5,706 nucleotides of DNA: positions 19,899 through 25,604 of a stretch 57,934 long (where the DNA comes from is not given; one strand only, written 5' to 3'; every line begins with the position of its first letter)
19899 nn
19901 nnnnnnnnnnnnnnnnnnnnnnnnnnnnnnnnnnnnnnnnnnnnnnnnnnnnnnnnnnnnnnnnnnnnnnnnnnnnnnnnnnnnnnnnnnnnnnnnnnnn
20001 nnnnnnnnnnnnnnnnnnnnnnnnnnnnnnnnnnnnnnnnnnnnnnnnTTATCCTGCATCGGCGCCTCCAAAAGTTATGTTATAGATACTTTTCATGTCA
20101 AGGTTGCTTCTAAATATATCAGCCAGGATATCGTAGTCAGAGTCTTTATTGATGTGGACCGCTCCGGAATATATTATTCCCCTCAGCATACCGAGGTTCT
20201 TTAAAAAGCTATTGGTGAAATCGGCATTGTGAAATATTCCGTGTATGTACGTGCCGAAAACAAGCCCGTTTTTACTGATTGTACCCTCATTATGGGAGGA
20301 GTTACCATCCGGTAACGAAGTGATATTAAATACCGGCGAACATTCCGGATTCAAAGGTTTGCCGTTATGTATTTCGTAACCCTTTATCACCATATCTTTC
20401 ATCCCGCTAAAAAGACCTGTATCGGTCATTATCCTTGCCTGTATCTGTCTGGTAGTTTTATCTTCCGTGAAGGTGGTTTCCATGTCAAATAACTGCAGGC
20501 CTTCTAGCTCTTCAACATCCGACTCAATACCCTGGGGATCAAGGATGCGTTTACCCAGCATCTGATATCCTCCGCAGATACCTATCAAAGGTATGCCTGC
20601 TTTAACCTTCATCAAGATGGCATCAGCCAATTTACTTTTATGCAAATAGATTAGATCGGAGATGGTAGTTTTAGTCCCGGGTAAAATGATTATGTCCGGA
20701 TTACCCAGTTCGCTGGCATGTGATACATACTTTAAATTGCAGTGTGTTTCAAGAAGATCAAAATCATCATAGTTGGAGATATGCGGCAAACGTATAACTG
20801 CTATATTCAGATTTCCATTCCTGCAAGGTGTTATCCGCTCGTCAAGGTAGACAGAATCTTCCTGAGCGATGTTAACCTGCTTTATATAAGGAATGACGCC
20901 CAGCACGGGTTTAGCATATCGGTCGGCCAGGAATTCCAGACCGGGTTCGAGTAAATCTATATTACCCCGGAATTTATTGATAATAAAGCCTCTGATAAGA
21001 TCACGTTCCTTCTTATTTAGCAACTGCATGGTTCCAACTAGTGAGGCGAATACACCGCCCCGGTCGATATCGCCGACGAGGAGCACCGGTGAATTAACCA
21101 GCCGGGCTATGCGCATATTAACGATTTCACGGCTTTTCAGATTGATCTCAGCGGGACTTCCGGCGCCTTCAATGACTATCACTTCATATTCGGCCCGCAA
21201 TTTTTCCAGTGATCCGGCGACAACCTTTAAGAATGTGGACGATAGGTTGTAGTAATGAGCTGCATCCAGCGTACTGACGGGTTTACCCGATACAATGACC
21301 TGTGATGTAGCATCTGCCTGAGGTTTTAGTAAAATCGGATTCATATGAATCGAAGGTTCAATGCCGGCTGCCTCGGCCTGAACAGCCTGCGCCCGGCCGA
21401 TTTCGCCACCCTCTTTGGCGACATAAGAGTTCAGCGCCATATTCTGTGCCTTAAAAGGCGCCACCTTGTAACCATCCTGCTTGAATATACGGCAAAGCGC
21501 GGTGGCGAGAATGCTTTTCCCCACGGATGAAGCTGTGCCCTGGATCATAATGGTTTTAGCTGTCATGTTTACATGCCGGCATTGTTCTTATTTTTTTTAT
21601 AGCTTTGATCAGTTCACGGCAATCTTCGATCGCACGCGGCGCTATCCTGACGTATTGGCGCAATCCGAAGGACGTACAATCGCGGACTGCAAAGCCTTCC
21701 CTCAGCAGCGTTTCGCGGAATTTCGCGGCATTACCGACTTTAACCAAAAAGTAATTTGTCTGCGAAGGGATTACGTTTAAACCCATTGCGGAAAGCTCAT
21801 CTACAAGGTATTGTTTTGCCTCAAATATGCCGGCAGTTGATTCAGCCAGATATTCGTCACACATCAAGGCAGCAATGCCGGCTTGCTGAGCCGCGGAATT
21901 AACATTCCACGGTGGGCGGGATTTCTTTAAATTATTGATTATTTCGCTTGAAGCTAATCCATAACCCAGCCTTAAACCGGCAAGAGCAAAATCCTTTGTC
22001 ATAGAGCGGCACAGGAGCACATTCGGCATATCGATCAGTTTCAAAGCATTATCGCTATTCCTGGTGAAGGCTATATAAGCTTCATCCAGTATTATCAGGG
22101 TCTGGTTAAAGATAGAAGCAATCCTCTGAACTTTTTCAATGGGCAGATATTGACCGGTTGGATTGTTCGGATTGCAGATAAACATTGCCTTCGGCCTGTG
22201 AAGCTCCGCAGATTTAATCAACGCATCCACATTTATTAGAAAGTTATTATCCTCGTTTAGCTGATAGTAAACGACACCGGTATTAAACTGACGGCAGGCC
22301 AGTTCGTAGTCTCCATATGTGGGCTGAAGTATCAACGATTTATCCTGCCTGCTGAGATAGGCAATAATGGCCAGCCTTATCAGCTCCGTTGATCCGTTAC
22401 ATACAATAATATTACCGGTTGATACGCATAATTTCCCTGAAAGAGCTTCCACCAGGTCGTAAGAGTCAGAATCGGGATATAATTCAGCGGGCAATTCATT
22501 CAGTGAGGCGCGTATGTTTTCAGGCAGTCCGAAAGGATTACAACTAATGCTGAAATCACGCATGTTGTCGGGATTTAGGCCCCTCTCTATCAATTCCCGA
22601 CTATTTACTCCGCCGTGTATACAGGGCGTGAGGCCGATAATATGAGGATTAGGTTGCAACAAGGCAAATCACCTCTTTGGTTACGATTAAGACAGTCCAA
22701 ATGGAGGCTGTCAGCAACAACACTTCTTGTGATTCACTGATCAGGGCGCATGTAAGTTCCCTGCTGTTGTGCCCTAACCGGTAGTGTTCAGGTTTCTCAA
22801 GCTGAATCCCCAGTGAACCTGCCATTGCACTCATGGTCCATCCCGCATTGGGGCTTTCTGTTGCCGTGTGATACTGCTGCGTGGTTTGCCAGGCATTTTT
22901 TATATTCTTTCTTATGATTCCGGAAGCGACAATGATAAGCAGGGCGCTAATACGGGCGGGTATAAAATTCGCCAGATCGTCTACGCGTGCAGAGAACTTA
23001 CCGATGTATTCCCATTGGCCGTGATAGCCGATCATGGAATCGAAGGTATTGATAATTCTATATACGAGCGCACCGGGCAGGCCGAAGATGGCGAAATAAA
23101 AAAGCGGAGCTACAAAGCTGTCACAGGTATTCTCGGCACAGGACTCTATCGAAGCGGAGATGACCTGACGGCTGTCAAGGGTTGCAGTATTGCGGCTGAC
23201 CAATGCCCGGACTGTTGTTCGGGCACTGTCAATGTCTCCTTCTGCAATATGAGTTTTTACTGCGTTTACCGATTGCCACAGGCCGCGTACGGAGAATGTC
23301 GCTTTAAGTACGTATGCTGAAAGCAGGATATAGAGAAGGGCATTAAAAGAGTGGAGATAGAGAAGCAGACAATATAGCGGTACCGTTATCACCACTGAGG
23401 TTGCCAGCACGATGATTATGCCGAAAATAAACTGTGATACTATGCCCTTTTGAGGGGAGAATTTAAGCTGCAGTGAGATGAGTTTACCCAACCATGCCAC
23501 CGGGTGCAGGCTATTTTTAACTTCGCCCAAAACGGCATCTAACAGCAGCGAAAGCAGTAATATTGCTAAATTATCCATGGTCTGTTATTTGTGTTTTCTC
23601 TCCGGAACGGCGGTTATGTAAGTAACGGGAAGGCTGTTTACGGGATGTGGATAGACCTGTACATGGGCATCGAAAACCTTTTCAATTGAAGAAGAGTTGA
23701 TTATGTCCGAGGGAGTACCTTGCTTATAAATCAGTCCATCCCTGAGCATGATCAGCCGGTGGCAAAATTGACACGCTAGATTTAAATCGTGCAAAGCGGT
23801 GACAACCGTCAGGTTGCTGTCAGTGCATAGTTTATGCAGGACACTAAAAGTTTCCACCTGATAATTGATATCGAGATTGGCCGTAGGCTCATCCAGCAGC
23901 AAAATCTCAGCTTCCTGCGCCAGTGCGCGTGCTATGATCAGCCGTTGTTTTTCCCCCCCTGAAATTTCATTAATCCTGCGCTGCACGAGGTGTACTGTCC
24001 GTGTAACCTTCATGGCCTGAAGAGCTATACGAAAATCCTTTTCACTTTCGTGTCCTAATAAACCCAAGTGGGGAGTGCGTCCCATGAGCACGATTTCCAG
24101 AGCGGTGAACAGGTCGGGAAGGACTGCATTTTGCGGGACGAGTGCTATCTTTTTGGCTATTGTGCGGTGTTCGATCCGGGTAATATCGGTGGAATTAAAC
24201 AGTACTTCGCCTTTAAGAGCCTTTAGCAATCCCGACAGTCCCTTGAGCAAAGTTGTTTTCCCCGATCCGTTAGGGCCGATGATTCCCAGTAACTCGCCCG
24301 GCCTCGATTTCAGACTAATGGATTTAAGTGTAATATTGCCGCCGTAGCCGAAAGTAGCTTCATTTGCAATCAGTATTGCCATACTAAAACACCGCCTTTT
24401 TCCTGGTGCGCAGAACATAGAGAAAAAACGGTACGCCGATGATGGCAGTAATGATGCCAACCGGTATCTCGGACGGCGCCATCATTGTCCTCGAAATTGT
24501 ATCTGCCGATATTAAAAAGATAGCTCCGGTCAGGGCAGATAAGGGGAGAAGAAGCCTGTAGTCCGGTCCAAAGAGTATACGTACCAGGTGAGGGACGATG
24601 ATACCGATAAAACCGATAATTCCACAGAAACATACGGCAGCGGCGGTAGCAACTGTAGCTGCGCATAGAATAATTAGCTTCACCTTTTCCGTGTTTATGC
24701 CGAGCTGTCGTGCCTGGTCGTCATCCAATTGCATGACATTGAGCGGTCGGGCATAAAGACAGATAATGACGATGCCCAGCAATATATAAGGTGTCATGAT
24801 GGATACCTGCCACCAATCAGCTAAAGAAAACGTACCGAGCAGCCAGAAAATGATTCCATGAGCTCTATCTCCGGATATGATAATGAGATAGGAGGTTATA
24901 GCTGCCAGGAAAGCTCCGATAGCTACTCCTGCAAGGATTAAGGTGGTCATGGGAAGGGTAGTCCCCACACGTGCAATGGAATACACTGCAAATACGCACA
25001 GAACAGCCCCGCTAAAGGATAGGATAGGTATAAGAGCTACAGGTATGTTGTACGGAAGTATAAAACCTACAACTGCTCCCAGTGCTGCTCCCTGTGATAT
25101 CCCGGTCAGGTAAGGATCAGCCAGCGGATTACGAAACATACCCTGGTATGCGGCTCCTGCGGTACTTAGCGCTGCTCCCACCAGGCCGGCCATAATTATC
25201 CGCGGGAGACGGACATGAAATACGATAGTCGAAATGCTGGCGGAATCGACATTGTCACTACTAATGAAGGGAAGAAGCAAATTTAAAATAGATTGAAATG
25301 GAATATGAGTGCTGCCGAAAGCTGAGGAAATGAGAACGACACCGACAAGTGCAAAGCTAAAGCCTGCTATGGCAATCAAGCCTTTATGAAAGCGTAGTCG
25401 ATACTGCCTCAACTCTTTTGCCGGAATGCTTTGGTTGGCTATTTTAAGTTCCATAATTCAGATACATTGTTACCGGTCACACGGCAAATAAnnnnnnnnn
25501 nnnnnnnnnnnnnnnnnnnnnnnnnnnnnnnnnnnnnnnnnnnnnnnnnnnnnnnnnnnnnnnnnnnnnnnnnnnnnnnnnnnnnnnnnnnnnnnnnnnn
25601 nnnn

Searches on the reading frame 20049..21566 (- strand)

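Call 6: search_protein_families(library=pfam, proteins=[window:20049-21566:-], max_evalue=0.01)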
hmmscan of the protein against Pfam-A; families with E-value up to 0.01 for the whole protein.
window:20049-21566:- (505 aa): 6 families
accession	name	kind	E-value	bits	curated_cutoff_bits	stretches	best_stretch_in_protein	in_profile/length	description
PF07685.20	GATase_3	-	7.4e-57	192.6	27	1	254-449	1-195/196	CobB/CobQ-like glutamine amidotransferase domain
PF01656.29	CbiA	-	4.4e-24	85.3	25.4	1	6-236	1-120/125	CobQ/CobB/MinD/ParA nucleotide binding domain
PF13500.12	AAA_26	-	3.3e-17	63.5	27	1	4-232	1-195/198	AAA domain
PF03575.23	Peptidase_S51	-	0.0059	16.7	23.9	1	290-364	83-159/206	Peptidase family S51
PF06418.20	CTP_synth_N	-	0.0074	16.1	26.1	0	6-40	3-38/265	CTP synthase N-terminus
PF00117.34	GATase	-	0.008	16.3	22.8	0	286-343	39-91/190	Glutamine amidotransferase class-I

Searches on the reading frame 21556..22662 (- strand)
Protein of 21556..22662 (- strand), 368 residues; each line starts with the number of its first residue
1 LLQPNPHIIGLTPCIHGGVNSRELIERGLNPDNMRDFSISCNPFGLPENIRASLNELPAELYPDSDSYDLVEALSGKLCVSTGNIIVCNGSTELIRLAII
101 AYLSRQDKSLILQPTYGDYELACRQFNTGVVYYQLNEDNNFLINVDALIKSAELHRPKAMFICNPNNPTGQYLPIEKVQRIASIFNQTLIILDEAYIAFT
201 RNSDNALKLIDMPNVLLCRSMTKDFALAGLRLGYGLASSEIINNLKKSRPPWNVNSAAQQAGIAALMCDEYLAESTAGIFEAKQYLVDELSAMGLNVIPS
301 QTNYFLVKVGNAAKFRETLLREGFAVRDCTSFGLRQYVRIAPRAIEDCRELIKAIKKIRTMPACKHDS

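Call 6: search_protein_families(library=pfam, proteins=[window:21556-22662:-], max_evalue=0.01)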
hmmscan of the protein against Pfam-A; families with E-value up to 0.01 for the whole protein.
window:21556-22662:- (368 aa): 2 families
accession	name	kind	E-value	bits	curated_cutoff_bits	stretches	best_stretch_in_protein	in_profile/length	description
PF00155.27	Aminotran_1_2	-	1.2e-58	199.5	19.7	1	57-355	33-361/361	Aminotransferase class I and II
PF00266.25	Aminotran_5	-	0.0041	16.6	21.5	1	83-195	62-177/371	Aminotransferase class-V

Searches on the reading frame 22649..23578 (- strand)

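Call 6: search_protein_families(library=pfam, proteins=[window:22649-23578:-], max_evalue=0.01)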
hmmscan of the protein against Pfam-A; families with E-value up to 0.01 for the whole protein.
window:22649-23578:- (309 aa): 1 family
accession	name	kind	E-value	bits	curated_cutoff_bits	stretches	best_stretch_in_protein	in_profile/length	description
PF03186.18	CobD_Cbib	-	3.7e-86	289.3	34.4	1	7-271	1-257/282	CobD/Cbib protein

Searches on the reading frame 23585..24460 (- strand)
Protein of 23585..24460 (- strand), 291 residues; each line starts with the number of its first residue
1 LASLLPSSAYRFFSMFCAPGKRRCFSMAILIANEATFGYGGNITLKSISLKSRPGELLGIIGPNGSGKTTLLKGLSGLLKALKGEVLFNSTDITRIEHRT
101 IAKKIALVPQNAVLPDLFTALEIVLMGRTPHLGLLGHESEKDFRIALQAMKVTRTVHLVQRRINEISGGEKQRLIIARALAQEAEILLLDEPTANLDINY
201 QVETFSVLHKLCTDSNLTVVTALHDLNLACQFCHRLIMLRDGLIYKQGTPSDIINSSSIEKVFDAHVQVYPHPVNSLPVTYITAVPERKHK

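Call 6: search_protein_families(library=pfam, proteins=[window:23585-24460:-], max_evalue=0.01)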
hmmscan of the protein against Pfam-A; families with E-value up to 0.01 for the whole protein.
window:23585-24460:- (291 aa): 10 families
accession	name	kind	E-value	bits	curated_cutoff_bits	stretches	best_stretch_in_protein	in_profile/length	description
PF00005.33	ABC_tran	-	2.7e-33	115.9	25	1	45-194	1-137/137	ABC transporter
PF13304.12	AAA_21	-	1.9e-08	35.2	27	1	58-89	2-36/304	AAA domain, putative AbiEii toxin, Type IV TA system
PF02463.25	SMC_N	-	2.5e-06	27.5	40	1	58-235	27-210/220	RecF/RecN/SMC N terminal domain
PF13476.12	AAA_23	-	4.4e-05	24.7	27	1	57-79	21-43/201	AAA domain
PF13555.12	AAA_29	-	0.00023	21.3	27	1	58-90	25-56/61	P-loop containing region of AAA domain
PF03215.21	Rad17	-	0.0023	18.4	23.8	1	45-98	35-92/186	Rad17 P-loop domain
PF00448.28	SRP54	-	0.0024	18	22.7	1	60-96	6-42/196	SRP54-type protein, GTPase domain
PF13175.12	AAA_15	-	0.0027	17.8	32.1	1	57-104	25-76/374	AAA ATPase domain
PF01078.27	Mg_chelatase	-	0.0054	16.6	20.3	1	60-103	27-70/207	Magnesium chelatase, subunit ChlI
PF02492.25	cobW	-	0.0057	16.7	20.7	1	58-106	3-52/180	CobW/HypB/UreG, nucleotide-binding domain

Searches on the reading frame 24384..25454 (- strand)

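Call 6: search_protein_families(library=pfam, proteins=[window:24384-25454:-], max_evalue=0.01)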
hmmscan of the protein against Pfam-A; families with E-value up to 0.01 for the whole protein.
window:24384-25454:- (356 aa): 2 families
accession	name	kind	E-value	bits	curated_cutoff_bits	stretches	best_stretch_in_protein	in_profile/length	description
PF01032.23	FecCD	-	2.3e-96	323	26.5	1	36-349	2-310/311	FecCD transport family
PF00950.22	ABC-3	-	3.3e-06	27.2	20.1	1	118-339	37-250/258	ABC 3 transport family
